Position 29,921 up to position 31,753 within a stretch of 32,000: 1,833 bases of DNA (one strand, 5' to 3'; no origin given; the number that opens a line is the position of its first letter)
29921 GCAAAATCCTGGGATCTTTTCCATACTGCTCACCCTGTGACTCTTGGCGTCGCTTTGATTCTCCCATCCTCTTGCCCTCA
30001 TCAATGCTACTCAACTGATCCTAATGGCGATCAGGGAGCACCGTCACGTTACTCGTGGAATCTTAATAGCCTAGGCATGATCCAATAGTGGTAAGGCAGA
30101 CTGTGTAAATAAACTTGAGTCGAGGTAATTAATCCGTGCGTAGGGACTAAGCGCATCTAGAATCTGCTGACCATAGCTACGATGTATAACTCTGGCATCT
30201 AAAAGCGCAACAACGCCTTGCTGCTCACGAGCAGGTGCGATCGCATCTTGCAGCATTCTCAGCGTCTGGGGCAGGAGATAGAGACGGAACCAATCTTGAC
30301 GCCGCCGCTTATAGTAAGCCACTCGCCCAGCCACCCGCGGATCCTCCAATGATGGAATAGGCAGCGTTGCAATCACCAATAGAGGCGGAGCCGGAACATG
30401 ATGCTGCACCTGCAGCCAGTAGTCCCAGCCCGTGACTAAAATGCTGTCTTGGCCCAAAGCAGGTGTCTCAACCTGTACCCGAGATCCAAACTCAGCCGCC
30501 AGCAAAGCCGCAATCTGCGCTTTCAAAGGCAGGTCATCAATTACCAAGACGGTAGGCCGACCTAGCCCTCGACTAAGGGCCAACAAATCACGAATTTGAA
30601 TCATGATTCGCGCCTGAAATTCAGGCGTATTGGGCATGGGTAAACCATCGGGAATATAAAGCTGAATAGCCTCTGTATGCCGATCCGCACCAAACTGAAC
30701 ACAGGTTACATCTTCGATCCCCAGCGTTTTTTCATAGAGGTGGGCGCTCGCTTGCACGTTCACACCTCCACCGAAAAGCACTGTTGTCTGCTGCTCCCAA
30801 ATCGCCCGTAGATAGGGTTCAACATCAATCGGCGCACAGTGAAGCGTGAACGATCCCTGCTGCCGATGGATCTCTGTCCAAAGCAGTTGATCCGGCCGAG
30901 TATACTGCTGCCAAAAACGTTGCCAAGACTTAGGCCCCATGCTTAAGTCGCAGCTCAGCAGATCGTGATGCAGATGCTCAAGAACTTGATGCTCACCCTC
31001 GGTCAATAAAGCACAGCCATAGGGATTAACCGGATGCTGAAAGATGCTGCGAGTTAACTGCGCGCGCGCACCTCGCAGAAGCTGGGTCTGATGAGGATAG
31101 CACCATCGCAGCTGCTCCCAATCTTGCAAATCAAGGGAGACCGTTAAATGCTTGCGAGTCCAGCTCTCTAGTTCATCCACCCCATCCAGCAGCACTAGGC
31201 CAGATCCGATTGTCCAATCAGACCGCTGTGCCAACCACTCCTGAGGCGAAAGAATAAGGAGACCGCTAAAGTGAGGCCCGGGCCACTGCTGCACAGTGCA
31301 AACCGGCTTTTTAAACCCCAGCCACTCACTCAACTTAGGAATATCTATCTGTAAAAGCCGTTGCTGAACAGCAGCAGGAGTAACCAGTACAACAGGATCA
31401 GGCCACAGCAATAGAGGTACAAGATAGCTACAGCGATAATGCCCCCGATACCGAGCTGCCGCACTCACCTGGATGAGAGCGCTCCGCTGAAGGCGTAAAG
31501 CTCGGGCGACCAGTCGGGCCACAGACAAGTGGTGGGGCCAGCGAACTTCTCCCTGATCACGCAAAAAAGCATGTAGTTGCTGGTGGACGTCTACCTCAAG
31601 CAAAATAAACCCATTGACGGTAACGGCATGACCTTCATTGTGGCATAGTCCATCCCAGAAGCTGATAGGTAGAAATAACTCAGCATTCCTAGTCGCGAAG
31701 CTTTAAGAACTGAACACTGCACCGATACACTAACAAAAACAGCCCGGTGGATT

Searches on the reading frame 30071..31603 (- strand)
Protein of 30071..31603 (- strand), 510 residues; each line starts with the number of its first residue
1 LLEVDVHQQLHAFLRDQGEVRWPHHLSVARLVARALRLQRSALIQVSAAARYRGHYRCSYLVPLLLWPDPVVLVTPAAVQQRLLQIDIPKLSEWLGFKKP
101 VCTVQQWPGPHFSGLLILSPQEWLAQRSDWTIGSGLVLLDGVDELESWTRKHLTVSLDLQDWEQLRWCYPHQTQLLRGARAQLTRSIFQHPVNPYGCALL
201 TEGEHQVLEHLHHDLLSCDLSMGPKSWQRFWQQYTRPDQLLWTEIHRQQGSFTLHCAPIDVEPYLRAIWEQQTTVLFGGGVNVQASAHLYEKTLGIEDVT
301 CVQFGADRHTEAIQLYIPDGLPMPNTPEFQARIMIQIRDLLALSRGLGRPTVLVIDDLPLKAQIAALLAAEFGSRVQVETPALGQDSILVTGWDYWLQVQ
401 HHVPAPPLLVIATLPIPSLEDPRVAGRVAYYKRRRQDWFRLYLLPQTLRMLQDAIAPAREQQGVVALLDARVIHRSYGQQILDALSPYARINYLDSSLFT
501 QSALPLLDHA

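Call 76: search_protein_families(library=pfam, proteins=[window:30071-31603:-], max_evalue=0.01)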
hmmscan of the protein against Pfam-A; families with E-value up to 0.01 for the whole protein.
window:30071-31603:- (510 aa): 1 family
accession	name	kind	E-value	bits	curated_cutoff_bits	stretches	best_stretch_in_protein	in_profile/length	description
PF13307.12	Helicase_C_2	-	1.3e-06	29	25.3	1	408-487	87-169/170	Helicase C-terminal domain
